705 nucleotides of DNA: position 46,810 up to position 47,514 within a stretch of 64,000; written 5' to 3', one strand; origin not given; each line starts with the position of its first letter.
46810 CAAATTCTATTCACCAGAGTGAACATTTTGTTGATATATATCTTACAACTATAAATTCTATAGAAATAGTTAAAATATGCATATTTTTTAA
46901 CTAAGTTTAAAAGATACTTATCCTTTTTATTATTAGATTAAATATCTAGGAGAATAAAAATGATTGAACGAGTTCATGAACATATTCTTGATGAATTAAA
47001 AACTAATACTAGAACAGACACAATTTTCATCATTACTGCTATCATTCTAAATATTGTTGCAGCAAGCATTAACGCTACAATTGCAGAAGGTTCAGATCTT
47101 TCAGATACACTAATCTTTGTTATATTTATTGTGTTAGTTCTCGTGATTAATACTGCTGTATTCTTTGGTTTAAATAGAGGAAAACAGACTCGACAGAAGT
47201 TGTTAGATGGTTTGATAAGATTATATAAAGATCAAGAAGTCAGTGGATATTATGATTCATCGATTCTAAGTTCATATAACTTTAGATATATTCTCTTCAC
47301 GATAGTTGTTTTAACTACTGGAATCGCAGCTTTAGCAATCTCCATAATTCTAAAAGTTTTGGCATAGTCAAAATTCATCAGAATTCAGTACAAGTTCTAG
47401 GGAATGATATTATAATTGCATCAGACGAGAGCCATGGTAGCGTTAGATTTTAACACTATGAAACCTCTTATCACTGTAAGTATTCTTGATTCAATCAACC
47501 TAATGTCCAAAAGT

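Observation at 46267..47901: grpB 3'-end duplicated as a 194-bp direct repeat around a 1.25-kb insertion that carries a fumarase remnant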

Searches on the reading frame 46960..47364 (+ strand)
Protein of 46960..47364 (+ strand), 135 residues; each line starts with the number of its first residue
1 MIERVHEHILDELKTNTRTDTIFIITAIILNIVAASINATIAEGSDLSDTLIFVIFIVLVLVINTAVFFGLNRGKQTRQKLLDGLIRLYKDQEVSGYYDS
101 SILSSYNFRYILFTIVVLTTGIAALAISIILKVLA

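Call 7: search_protein_families(library=pfam, proteins=[window:46960-47364:+], max_evalue=0.01)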
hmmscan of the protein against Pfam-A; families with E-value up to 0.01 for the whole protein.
window:46960-47364:+ (135 aa): 0 families

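Call 28: find_homologous_proteins(query=window:46960-47364:+)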
Query window:46960-47364:+ (135 aa): 1144 proteins with E <= 0.001 among 1248 candidates; the best 120 are listed.
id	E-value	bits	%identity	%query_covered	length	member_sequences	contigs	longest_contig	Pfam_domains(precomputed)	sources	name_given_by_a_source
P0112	6.5e-74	264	100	100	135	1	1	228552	-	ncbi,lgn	-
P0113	2.0e-73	262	99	100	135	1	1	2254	-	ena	-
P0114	5.3e-73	261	99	100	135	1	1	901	-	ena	-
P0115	7.3e-73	260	99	100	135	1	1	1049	-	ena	-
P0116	1.2e-72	260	99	100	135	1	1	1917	-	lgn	-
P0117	1.2e-72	260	99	99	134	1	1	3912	-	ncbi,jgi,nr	ncbi:MAG: hypothetical protein KAS95_02880 [Candidatus Heimdallarchaeota archaeon]|nr:hypothetical p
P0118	2.3e-72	259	98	99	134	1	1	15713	-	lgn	-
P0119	6.1e-72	257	97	100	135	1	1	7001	-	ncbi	-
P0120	6.3e-72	257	97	100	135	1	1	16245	-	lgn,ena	-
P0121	3.6e-69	249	93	100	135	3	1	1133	-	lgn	-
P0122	5.4e-68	245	93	100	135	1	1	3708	-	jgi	-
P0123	1.2e-64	234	86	99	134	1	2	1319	-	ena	-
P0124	1.6e-62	227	84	100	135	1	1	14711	-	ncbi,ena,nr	ncbi:MAG: hypothetical protein KGD64_05980 [Candidatus Heimdallarchaeota archaeon]|nr:hypothetical p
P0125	4.9e-62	225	82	98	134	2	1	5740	-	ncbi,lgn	-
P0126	2.1e-61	223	81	100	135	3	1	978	-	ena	-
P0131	2.8e-51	191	70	99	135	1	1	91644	-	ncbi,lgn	-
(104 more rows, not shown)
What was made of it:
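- Checked: The 135-aa ORF (46960-47367) is real and has 1144 homologues (call 28).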

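Call 29: find_encoding_contigs(protein=P0118, flank=10000, max_places=4)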
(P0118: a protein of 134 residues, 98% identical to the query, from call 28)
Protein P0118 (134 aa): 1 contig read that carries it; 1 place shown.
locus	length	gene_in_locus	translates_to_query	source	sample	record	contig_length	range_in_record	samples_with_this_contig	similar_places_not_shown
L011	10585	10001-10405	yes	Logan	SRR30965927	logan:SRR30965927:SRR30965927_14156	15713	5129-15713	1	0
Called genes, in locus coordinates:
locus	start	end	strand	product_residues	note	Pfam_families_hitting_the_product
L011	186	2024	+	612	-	PF02384:N6_Mtase, PF20473:MmeI_Mtase (weak), PF07669:Eco57I, PF22837:M_Eco57I_C (faint), PF12950:TaqI_C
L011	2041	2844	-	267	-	PF00581:Rhodanese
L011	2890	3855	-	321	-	PF01916:DS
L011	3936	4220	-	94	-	-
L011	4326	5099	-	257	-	PF00149:Metallophos, PF12850:Metallophos_2 (faint)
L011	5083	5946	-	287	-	PF12146:Hydrolase_4, PF00561:Abhydrolase_1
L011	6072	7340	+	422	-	PF01546:Peptidase_M20, PF07687:M20_dimer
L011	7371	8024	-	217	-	-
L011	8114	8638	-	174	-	PF04075:F420H2_quin_red (weak)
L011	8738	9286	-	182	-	PF12641:Flavodoxin_3 (weak), PF12724:Flavodoxin_5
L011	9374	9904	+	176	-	PF04229:GrpB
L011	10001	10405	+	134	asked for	-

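Call 30: find_encoding_contigs(protein=P0124, flank=10000, max_places=4)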
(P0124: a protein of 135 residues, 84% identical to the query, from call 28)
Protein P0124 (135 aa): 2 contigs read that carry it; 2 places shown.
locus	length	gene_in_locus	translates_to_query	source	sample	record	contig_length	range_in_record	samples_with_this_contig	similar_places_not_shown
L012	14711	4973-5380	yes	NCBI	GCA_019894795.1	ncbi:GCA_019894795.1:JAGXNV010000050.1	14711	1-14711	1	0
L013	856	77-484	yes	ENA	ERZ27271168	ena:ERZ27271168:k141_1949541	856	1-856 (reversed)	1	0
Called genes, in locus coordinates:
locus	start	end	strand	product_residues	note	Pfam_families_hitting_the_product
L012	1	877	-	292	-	PF00587:tRNA-synt_2b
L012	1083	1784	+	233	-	-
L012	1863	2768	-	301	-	PF06966:DUF1295, PF01222:ERG4_ERG24 (weak), PF02544:Steroid_dh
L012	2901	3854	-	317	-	PF08271:Zn_Ribbon_TF, PF00382:TFIIB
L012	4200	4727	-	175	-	-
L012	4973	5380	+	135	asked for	-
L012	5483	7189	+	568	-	PF00890:FAD_binding_2, PF01266:DAO, PF02910:Succ_DH_flav_C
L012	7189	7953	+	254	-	PF13085:Fer2_3, PF00111:Fer2 (faint), PF13183:Fer4_8 (weak)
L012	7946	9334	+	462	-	PF00206:Lyase_1, PF10415:FumaraseC_C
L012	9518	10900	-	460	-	PF01743:PolyA_pol, PF12627:PolyA_pol_RNAbd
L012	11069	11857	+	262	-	-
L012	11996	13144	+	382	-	PF01145:Band_7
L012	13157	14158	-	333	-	-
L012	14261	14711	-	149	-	?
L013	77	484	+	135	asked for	-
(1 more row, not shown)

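Call 31: find_encoding_contigs(protein=P0131, flank=10000, max_places=4)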
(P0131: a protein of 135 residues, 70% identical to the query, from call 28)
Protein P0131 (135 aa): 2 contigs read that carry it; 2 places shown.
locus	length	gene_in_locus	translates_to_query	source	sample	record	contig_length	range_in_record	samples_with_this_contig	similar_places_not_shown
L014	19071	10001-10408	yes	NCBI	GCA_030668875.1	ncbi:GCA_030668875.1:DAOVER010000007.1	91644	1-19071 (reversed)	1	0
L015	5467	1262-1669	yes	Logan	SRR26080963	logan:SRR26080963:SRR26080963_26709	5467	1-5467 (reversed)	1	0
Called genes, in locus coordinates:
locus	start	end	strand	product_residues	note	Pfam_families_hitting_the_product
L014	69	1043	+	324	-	PF02374:ArsA_ATPase, PF06564:CBP_BcsQ (weak), PF10609:ParA (weak), PF00142:Fer4_NifH (weak), PF01656:CbiA, PF13614:AAA_31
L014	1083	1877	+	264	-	PF01026:TatD_DNase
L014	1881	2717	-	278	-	PF02645:DegV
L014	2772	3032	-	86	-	-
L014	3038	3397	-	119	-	PF01253:SUI1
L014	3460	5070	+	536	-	PF04055:Radical_SAM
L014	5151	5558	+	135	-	-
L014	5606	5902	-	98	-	-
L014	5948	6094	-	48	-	PF18439:zf_UBZ (faint)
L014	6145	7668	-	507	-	PF00587:tRNA-synt_2b (weak), PF03129:HGTP_anticodon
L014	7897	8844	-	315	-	PF08271:Zn_Ribbon_TF, PF00382:TFIIB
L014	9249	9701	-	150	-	-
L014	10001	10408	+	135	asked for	-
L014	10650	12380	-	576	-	PF13229:Beta_helix (weak), PF05048:NosD, PF13229:Beta_helix, PF05048:NosD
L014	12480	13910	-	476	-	PF01743:PolyA_pol, PF12627:PolyA_pol_RNAbd (weak)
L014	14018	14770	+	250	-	-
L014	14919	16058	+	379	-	PF01145:Band_7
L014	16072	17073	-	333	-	-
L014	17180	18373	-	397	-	-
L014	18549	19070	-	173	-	?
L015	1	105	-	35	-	?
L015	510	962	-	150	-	-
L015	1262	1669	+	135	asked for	-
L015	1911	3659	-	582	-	PF13229:Beta_helix (weak), PF05048:NosD, PF13229:Beta_helix, PF05048:NosD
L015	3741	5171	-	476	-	PF01743:PolyA_pol, PF12627:PolyA_pol_RNAbd (weak)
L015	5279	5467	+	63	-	?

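Call 33: find_encoding_contigs(protein=P0125, flank=10000, max_places=4)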
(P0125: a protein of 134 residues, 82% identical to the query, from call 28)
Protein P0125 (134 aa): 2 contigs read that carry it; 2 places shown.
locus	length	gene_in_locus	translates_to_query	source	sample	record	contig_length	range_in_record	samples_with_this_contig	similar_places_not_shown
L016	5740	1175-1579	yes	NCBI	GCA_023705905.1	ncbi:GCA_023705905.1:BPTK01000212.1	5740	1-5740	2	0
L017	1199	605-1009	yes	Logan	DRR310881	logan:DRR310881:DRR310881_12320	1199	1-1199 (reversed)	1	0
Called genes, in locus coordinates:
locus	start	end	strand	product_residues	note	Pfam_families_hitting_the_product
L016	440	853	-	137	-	-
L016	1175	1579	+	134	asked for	-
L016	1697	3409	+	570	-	PF00890:FAD_binding_2, PF01266:DAO, PF02910:Succ_DH_flav_C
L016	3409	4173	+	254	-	PF13085:Fer2_3, PF00111:Fer2 (faint), PF13183:Fer4_8 (weak)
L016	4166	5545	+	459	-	PF00206:Lyase_1, PF10415:FumaraseC_C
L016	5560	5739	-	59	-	?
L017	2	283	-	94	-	?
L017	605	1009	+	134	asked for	-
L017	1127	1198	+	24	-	?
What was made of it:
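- On Site-specific integrative element with att in a gene 3' end: The reconstructed ancestral content is a 150-175-aa gene, orf135, sdhA, sdhB and fumC (calls 30, 33).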

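Call 34: find_encoding_contigs(protein=P0119, flank=10000, max_places=4)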
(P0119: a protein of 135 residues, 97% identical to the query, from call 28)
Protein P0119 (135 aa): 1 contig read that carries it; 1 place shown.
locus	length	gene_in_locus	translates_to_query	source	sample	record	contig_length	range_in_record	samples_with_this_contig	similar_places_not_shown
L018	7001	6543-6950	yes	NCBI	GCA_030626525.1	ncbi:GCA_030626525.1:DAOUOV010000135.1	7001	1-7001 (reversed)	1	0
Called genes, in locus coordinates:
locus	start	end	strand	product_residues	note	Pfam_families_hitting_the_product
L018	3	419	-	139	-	?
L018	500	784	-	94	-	-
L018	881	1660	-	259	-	PF00149:Metallophos, PF12850:Metallophos_2 (weak)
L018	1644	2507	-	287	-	PF12146:Hydrolase_4, PF00561:Abhydrolase_1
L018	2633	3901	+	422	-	PF01546:Peptidase_M20, PF07687:M20_dimer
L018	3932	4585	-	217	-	-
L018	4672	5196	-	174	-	PF04075:F420H2_quin_red (weak)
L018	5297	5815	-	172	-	PF12724:Flavodoxin_5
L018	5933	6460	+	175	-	PF04229:GrpB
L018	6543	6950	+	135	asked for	-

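Call 49: find_encoding_contigs(protein=P0123, flank=10000, max_places=6)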
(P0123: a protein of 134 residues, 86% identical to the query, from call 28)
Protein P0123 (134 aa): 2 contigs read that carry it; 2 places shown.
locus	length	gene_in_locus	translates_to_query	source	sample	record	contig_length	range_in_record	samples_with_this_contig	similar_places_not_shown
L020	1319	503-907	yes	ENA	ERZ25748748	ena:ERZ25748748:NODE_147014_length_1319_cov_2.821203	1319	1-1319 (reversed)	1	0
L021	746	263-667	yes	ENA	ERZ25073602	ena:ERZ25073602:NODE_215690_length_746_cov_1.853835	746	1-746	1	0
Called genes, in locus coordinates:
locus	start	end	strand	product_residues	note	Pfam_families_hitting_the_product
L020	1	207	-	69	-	?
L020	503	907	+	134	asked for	-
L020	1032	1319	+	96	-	?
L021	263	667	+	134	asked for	-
